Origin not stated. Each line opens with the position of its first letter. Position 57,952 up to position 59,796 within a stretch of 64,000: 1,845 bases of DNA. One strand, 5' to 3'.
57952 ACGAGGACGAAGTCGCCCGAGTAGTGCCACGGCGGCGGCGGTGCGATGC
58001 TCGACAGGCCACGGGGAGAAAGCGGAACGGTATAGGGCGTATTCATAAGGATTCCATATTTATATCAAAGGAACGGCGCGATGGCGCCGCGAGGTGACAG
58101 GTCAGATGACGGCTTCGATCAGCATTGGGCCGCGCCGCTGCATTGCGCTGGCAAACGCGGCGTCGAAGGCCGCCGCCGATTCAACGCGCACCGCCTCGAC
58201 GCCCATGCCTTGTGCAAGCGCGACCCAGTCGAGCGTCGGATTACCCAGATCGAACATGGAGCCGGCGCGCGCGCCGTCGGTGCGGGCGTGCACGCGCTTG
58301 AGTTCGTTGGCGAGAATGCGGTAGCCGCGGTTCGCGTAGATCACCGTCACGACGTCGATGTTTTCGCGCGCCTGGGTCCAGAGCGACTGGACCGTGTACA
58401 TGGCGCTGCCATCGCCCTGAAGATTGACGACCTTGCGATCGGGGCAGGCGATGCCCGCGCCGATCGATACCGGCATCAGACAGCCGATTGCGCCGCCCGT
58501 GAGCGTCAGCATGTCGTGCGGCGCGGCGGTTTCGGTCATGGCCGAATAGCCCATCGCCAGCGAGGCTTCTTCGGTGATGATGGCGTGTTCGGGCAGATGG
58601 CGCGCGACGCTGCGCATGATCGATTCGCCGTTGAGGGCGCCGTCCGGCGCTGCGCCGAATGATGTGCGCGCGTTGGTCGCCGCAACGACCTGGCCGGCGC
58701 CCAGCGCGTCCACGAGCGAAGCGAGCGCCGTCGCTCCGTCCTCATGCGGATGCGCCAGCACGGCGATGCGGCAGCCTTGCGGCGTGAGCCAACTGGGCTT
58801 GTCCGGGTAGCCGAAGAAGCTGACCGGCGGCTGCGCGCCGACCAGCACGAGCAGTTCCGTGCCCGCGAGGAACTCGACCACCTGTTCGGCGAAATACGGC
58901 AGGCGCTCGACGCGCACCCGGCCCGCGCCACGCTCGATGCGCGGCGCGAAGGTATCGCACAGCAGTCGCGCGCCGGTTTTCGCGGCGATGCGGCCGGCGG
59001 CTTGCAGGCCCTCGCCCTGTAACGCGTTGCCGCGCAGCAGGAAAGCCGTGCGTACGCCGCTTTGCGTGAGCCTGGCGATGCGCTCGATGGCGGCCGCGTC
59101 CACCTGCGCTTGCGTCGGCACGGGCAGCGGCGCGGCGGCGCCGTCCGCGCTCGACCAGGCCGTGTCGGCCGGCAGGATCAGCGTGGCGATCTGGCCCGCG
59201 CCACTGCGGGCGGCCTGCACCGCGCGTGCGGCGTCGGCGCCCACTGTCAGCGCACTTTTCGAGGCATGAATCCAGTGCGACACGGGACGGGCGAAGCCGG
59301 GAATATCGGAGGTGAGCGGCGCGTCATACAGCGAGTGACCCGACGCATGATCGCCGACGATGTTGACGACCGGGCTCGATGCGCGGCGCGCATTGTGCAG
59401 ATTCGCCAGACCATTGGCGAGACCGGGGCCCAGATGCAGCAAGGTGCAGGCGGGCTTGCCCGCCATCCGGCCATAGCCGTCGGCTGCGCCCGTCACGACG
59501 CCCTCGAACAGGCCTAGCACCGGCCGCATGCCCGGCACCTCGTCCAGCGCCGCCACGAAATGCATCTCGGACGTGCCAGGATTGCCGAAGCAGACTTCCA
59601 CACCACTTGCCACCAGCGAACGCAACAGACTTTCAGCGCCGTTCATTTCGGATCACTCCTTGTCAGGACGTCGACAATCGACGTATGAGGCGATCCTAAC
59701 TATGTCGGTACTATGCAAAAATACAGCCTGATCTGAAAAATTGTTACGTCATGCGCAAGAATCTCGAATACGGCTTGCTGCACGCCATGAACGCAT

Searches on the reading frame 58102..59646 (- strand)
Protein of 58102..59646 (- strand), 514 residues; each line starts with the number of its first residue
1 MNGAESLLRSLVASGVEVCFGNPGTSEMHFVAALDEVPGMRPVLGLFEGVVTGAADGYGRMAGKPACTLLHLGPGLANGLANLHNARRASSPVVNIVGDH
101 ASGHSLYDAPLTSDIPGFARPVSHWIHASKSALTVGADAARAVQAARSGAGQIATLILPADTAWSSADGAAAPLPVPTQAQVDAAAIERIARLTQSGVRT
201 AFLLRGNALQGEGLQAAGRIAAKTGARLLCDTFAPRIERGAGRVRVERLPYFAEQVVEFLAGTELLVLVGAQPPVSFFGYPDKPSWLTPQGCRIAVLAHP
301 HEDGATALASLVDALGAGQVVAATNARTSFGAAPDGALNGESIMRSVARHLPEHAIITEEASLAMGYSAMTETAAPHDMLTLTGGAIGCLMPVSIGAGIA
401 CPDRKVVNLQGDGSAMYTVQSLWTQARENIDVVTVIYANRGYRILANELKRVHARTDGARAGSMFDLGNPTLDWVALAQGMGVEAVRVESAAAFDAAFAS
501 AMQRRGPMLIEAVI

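Call 48: search_protein_families(library=pfam, proteins=[window:58102-59646:-], max_evalue=0.00001)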
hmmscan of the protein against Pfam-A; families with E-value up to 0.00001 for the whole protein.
window:58102-59646:- (514 aa): 2 families
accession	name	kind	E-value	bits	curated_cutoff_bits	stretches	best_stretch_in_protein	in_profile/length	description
PF02776.23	TPP_enzyme_N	-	7.9e-30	103.5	26.8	1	1-104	1-104/119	Thiamine pyrophosphate enzyme, N-terminal TPP binding domain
PF02775.26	TPP_enzyme_C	-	4.6e-27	95.1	21.9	1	374-511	16-150/151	Thiamine pyrophosphate enzyme, C-terminal TPP binding domain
